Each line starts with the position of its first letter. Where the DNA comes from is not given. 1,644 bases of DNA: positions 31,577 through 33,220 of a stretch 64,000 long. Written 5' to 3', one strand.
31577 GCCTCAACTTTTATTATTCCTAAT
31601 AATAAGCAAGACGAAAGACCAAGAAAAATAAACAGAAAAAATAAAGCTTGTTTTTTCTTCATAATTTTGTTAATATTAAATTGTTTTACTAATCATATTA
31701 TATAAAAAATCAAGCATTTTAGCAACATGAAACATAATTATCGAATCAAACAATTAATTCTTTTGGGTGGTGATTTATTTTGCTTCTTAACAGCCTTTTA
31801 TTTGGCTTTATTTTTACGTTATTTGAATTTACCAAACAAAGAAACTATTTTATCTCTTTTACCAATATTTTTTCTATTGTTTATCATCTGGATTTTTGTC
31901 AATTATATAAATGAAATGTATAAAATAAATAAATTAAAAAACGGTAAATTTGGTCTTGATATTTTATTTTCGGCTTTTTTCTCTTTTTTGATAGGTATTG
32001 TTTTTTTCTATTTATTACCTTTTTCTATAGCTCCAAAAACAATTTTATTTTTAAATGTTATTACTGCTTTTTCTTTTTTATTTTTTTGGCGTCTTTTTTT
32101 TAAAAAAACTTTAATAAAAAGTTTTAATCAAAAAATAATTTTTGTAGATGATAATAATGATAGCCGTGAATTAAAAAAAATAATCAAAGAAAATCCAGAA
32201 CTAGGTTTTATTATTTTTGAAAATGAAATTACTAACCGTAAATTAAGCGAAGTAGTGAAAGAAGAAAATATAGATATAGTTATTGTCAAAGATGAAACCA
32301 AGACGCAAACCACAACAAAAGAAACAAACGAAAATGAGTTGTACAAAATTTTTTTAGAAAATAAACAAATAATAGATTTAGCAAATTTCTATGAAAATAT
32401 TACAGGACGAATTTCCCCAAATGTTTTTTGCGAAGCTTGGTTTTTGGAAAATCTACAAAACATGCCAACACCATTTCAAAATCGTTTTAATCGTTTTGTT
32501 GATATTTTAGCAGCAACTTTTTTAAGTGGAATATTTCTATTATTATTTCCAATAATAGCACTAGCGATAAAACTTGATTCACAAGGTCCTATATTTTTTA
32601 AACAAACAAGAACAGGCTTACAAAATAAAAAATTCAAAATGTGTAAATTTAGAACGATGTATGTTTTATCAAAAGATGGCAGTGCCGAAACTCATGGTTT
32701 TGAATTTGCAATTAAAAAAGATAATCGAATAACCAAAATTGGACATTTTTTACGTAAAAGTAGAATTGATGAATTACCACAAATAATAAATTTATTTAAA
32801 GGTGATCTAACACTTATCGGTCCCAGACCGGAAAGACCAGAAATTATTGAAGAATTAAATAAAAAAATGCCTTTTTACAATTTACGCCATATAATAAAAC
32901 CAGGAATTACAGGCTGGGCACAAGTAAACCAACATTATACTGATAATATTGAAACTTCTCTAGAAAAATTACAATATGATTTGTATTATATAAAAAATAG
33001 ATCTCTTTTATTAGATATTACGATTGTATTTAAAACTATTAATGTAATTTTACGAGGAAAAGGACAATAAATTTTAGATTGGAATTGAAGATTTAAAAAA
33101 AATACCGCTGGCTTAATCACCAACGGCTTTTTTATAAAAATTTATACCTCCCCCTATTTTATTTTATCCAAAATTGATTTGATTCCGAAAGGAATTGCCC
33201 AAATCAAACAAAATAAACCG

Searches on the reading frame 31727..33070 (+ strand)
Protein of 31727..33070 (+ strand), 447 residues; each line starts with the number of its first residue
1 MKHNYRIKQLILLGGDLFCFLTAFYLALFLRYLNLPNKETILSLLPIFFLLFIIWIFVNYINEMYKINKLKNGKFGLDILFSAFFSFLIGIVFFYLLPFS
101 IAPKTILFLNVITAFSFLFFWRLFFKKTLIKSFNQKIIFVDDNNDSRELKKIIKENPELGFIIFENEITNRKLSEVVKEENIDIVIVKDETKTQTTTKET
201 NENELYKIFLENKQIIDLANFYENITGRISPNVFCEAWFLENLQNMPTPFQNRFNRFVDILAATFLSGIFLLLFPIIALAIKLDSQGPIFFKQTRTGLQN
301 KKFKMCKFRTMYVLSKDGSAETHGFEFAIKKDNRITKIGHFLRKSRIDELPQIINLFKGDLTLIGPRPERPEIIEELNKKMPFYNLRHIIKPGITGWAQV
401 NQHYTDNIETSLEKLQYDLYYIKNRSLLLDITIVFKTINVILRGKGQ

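Call 105: search_protein_families(library=pfam, proteins=[window:31727-33070:+], max_evalue=0.00001)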
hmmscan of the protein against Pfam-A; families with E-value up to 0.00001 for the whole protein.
window:31727-33070:+ (447 aa): 1 family
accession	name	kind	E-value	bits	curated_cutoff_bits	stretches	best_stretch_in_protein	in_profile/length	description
PF02397.22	Bac_transf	-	1.5e-61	207.5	27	1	256-442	2-178/179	Bacterial sugar transferase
